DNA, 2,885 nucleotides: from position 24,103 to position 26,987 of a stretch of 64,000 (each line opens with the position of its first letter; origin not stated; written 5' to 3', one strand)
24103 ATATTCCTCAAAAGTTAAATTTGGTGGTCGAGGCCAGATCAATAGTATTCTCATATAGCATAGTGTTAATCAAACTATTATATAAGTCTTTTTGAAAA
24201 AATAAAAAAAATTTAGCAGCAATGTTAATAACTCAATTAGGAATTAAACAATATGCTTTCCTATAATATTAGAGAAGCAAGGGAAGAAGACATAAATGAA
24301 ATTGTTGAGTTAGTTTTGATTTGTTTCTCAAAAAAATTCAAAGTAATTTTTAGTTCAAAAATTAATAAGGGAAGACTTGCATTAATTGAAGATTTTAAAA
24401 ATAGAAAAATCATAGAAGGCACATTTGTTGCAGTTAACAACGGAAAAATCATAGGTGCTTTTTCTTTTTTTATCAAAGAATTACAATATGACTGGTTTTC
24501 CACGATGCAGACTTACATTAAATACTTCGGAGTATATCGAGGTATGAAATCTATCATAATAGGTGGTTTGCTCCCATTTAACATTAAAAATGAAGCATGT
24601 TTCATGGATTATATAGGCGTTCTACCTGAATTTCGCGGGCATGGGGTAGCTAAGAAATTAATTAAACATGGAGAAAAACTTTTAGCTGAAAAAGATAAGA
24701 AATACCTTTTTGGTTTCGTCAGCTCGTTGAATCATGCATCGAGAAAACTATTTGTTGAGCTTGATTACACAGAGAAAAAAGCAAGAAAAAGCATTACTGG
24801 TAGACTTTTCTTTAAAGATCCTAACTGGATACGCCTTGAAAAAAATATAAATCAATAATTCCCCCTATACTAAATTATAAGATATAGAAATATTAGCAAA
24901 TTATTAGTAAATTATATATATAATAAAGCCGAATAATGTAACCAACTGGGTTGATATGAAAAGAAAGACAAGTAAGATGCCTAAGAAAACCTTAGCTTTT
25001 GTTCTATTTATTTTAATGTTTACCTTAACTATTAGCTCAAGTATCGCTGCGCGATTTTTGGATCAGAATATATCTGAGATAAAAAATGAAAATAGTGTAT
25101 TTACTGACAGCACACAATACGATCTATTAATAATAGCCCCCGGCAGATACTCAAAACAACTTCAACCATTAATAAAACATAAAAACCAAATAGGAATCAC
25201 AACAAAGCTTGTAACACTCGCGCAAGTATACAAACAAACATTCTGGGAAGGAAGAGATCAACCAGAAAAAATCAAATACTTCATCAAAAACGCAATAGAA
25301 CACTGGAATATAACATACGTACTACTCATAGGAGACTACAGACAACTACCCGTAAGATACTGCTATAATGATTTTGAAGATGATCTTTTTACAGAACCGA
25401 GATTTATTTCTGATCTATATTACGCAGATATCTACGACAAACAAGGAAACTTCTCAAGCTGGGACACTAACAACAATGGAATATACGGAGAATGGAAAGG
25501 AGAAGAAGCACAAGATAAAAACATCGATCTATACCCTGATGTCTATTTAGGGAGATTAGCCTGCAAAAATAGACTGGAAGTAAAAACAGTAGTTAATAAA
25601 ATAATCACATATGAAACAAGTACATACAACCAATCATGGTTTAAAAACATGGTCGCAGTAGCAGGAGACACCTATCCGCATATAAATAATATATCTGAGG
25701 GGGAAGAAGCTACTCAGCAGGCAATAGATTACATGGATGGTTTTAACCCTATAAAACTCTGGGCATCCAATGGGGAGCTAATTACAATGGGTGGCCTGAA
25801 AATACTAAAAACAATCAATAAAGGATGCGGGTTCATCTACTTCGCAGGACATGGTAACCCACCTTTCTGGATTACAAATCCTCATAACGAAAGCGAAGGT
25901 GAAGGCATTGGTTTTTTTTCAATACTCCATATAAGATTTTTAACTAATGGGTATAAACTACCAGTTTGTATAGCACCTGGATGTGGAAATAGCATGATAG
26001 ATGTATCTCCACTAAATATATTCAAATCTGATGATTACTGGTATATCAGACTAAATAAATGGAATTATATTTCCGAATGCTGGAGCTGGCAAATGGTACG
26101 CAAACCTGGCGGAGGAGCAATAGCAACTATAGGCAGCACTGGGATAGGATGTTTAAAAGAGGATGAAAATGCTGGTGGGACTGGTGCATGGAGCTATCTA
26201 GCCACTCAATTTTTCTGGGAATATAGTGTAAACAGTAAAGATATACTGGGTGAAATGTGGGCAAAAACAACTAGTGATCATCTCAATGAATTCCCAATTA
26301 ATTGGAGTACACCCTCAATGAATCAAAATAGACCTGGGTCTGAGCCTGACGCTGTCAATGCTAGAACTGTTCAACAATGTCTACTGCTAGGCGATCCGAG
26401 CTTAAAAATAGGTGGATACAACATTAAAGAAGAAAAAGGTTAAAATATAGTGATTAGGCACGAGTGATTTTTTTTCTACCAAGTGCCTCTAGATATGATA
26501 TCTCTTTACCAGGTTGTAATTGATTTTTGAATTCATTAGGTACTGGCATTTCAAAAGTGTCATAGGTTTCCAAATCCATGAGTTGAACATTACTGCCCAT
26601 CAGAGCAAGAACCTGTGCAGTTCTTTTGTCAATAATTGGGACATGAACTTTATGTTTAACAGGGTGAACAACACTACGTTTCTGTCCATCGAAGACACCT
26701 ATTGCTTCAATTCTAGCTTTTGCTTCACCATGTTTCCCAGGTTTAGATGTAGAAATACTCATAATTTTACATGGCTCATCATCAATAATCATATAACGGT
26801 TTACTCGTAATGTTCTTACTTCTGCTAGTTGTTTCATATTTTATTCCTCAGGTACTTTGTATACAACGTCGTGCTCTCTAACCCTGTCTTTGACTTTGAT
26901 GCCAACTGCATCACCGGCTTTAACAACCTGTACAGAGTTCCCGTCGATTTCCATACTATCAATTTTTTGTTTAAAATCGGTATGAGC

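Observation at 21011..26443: Stand-alone YcaO next to a B12-radical SAM, a GNAT and a secreted C25-like peptidase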

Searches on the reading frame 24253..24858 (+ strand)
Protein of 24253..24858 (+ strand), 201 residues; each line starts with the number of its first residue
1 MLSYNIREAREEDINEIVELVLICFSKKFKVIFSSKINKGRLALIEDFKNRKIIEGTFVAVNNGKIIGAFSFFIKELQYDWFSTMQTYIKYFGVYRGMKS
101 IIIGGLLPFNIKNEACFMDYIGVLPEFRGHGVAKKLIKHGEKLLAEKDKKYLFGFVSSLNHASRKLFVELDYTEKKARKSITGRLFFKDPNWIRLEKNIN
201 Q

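Call 3: search_protein_families(library=pfam, proteins=[window:24253-24858:+], max_evalue=0.01)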
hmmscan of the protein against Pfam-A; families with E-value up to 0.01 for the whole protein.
window:24253-24858:+ (201 aa): 6 families
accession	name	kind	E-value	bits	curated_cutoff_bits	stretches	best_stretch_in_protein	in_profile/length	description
PF00583.31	Acetyltransf_1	-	9.6e-11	42.4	20.7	1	55-170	33-114/116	Acetyltransferase (GNAT) family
PF13508.13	Acetyltransf_7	-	1.2e-07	32.4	27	1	90-170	28-80/84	Acetyltransferase (GNAT) domain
PF13527.13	Acetyltransf_9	-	1.1e-06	29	25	0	5-76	1-62/127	Acetyltransferase (GNAT) domain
PF08445.16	FR47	-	2.2e-05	24.8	22.1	1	111-177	17-82/86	FR47-like protein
PF14542.12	Acetyltransf_CG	-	0.0059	17.2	30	0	109-140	17-49/80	GCN5-related N-acetyl-transferase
PF13673.13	Acetyltransf_10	-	0.0094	16.4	23.6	0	120-179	56-114/128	Acetyltransferase (GNAT) domain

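Call 4: search_protein_families(library=ncbifam, proteins=[window:24253-24858:+], max_evalue=0.01)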
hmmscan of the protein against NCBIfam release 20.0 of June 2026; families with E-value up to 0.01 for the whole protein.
window:24253-24858:+ (201 aa): 8 families
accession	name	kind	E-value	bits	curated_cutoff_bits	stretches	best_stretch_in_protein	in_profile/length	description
NF002959.0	PRK03624.1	equivalog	1e-07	31.8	124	1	118-177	75-134/147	GNAT family acetyltransferase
TIGR02406.1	ectoine_EctA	equivalog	7.9e-05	22.7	120.6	1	112-177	63-128/157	diaminobutyrate acetyltransferase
TIGR01575.1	rimI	equivalog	8.4e-05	22.7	86.4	1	109-179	49-119/132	ribosomal protein S18-alanine N-acetyltransferase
TIGR03827.1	GNAT_ablB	equivalog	0.0001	21.8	205.1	1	82-159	151-227/266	putative beta-lysine N-acetyltransferase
NF007025.1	PRK09491.1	equivalog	0.00062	19.7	173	1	111-180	59-127/145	ribosomal protein S18-alanine N-acetyltransferase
NF000140.3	AAC_6p_Salmo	exception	0.0022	18.3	270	1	115-175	75-135/145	cryptic aminoglycoside N-acetyltransferase AAC(6')-Iy/Iaa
NF043067.1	AAC_6p_group_E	equivalog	0.0027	17.6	140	1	116-175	71-130/140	aminoglycoside 6'-N-acetyltransferase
TIGR03448.1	mycothiol_MshD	equivalog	0.0098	15.2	163.1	0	121-175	234-288/294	mycothiol synthase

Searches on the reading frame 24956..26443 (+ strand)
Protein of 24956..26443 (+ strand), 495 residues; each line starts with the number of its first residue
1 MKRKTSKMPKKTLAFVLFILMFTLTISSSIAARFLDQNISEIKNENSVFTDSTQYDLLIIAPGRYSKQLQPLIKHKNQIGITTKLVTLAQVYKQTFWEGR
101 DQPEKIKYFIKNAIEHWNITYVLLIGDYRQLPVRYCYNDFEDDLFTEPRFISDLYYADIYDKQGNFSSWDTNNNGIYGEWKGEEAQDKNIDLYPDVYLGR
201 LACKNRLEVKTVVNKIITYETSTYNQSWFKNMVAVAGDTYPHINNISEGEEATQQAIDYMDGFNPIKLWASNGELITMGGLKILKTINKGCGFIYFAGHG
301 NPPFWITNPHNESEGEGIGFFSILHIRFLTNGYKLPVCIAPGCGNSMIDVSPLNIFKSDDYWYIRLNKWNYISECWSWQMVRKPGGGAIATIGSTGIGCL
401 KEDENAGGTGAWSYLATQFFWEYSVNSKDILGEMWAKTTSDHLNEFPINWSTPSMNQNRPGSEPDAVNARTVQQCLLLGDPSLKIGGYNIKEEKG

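Call 3: search_protein_families(library=pfam, proteins=[window:24956-26443:+], max_evalue=0.01)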
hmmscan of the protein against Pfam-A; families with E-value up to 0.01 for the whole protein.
window:24956-26443:+ (495 aa): 1 family
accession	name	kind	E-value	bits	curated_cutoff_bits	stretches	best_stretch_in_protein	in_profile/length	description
PF01364.23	Peptidase_C25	-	3.7e-56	191.4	23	1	58-484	2-373/374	Peptidase family C25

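Call 4: search_protein_families(library=ncbifam, proteins=[window:24956-26443:+], max_evalue=0.01)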
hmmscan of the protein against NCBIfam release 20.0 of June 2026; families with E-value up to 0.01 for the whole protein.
window:24956-26443:+ (495 aa): 2 families
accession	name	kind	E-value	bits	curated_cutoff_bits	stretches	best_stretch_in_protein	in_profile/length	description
NF033707.1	T9SS_sortase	equivalog_domain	1.1e-19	69.6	420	1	39-305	353-612/1095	type IX secretion system sortase PorU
NF052324.1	PorU_rel_Nterm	equivalog_domain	1.7e-10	39.7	450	1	190-485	522-765/879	putative type IX secretion system sortase PorU2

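Call 39: search_solved_structures(query=window:24956-26440:+, max_evalue=0.01, show_alignments=2)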
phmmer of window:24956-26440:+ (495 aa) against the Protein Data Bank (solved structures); distinct sequences matched with E-value up to 0.01: 2.
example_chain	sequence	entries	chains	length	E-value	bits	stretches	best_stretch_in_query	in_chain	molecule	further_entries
4ief_B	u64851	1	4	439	3.5e-10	42.4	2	190-345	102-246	Gingipain R2 Mature Domain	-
1cvr_A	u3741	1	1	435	2.4e-09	39.7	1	190-345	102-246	GINGIPAIN R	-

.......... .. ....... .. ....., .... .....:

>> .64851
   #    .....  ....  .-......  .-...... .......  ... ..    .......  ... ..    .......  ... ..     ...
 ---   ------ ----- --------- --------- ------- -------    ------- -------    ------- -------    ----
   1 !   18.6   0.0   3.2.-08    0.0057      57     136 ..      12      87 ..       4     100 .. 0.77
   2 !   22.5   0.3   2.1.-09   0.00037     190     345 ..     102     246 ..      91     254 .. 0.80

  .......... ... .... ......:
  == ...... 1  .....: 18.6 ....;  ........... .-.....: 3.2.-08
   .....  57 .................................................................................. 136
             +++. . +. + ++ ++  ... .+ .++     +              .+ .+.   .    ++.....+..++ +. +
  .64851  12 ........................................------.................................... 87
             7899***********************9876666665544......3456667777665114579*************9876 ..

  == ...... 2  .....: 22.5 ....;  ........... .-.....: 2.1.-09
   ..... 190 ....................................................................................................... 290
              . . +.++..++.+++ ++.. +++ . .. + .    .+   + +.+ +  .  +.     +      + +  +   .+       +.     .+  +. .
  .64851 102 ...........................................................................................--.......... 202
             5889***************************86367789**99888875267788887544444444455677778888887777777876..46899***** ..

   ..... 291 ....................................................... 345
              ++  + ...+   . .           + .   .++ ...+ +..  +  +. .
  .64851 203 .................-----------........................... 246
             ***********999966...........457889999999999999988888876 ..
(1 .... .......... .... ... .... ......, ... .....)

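Call 83: find_homologous_proteins(query=window:24956-26440:+, max_evalue=1e-20)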
Query window:24956-26440:+ (495 aa): 5958 proteins with E <= 1e-20 among 8000 candidates; the best 120 are listed.
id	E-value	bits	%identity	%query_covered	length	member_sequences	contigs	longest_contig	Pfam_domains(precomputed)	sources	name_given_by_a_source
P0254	0.0e+0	1172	100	100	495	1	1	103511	PF01364.25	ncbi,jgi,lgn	-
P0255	1.0e-217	742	65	98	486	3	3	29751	PF01364.25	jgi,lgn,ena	-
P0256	4.6e-216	737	65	98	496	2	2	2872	PF01364.25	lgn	-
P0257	9.2e-159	548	53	96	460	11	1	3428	PF01364.25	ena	-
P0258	3.5e-158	546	52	96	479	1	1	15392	PF01364.25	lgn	-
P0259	6.8e-158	545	55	89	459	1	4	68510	PF01364.25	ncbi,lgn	-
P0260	8.6e-157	541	56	88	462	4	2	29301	PF01364.25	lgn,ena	-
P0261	1.8e-155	537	53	97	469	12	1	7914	PF01364.25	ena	-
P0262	7.7e-154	531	53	97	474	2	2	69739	PF01364.25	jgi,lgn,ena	-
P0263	8.4e-154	531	52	97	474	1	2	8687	PF01364.25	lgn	-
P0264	8.5e-153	528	54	88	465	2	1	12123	PF01364.25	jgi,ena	-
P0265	1.0e-152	528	51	97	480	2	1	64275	PF01364.25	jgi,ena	-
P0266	3.0e-152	526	52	97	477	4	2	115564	PF01364.25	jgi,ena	-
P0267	4.5e-152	526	52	97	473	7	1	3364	PF01364.25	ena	-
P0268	1.6e-151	524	51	97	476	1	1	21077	PF01364.25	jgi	jgi:hypothetical protein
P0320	6.2e-145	502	49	99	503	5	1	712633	PF01364.25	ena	-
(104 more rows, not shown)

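Call 84: find_encoding_contigs(protein=P0255, flank=7000, max_places=2)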
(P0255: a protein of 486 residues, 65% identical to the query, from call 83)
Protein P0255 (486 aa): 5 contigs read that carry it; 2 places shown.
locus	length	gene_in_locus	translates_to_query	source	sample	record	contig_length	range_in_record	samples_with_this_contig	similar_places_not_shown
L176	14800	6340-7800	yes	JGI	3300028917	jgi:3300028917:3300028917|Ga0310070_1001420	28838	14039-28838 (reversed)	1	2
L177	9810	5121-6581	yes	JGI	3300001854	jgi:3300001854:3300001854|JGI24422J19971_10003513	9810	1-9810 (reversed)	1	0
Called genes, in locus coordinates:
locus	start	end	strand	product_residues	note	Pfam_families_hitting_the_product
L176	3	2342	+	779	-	?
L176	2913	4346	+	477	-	PF00209:SNF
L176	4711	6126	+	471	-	PF05048:NosD, PF13229:Beta_helix, PF05048:NosD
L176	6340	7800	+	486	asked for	PF01364:Peptidase_C25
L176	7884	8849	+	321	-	PF01040:UbiA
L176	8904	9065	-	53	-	-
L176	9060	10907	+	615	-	PF02624:YcaO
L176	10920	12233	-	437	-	PF02310:B12-binding, PF04055:Radical_SAM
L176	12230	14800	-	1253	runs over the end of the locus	PF00521:DNA_topoisoIV, PF14890:Intein_splicing, PF14528:LAGLIDADG_3, PF00521:DNA_topoisoIV, PF03989:DNA_gyraseA_C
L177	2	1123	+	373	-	?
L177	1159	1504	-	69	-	-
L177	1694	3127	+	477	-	PF00209:SNF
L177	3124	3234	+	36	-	-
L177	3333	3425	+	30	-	-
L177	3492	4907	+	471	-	PF05048:NosD, PF13229:Beta_helix, PF05048:NosD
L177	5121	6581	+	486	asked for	PF01364:Peptidase_C25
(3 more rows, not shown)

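Call 85: find_encoding_contigs(protein=P0266, flank=7000, max_places=1)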
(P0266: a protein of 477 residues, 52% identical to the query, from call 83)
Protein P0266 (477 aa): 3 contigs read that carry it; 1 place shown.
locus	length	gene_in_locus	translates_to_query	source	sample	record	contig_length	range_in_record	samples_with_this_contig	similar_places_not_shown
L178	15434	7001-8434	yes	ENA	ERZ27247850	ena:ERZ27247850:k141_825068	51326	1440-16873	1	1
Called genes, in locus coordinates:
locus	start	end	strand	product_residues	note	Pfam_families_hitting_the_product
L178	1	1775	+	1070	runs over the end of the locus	?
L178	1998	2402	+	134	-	-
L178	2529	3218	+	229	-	PF00722:Glyco_hydro_16 (weak)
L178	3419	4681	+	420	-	PF00079:Serpin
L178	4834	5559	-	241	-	PF00702:Hydrolase, PF12710:HAD, PF13419:HAD_2 (faint), PF08282:Hydrolase_3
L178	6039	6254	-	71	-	-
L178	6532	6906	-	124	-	-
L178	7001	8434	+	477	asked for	PF01364:Peptidase_C25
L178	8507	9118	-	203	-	PF00801:PKD, PF18911:PKD_4, PF00801:PKD, PF22352:K319L-like_PKD (weak)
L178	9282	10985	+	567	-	PF00496:SBP_bac_5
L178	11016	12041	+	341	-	PF19300:BPD_transp_1_N, PF00528:BPD_transp_1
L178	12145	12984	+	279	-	PF12911:OppC_N (weak), PF00528:BPD_transp_1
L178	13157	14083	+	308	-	PF00005:ABC_tran, PF08352:oligo_HPY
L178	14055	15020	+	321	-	PF02463:SMC_N (weak), PF00005:ABC_tran, PF13304:AAA_21 (faint), PF08352:oligo_HPY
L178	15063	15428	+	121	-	-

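Call 86: find_encoding_contigs(protein=P0320, flank=7000, max_places=1)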
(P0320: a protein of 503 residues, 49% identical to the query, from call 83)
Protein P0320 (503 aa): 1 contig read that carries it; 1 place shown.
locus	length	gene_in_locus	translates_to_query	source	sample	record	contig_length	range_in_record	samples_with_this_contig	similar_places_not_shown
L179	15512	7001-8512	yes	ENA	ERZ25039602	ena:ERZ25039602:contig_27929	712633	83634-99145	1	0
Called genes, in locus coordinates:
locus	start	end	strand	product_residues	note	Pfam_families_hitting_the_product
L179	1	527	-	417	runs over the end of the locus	PF13660:DUF4147, PF05161:MOFRL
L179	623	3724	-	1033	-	PF02881:SRP54_N, PF14890:Intein_splicing, PF14528:LAGLIDADG_3, PF00448:SRP54, PF02978:SRP_SPB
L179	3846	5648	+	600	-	PF11369:DUF3160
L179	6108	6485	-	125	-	PF12710:HAD, PF08282:Hydrolase_3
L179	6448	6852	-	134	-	-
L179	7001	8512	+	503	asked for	PF01364:Peptidase_C25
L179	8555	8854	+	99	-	-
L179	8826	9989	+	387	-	PF01364:Peptidase_C25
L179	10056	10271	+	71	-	PF01423:LSM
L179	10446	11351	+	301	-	PF17391:Urocanase_N, PF01175:Urocanase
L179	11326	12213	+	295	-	PF01175:Urocanase, PF17392:Urocanase_C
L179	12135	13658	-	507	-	PF00221:Lyase_aromatic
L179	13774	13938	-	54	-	-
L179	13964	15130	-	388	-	PF04389:Peptidase_M28, PF01546:Peptidase_M20, PF05450:Nicastrin (faint)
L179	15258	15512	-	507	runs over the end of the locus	PF23545:Zn_ribbon_HMPTM, PF04055:Radical_SAM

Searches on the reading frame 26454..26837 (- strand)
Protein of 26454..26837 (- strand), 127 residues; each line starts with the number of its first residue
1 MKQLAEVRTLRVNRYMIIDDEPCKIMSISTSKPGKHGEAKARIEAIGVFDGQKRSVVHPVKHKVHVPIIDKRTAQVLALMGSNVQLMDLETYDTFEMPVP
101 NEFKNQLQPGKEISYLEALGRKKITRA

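Call 3: search_protein_families(library=pfam, proteins=[window:26454-26837:-], max_evalue=0.01)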
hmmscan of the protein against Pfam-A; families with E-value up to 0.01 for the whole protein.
window:26454-26837:- (127 aa): 1 family
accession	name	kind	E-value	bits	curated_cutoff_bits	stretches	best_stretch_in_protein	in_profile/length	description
PF21485.3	IF5A-like_N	-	6.2e-18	64.8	27.1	1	7-62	8-63/63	Translation initiation factor 5A-like, N-terminal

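Call 4: search_protein_families(library=ncbifam, proteins=[window:26454-26837:-], max_evalue=0.01)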
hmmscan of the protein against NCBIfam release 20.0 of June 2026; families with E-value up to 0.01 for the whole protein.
window:26454-26837:- (127 aa): 5 families
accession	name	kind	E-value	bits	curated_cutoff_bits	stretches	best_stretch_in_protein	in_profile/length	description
NF003076.0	PRK03999.1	equivalog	4.5e-58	194.5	138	1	2-126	3-127/129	translation initiation factor IF-5A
TIGR00037.1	eIF_5A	equivalog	6.9e-56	187.6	75.45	1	2-126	4-128/130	translation initiation factor IF-5A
TIGR00038.1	efp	equivalog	1.6e-09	37.7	185.8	1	7-98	3-93/184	elongation factor P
NF001810.0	PRK00529.1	subfamily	4.2e-09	36.3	161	1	6-98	4-95/187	elongation factor P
NF011175.0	PRK14578.1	equivalog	0.00065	19.2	301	1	16-99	13-97/187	elongation factor P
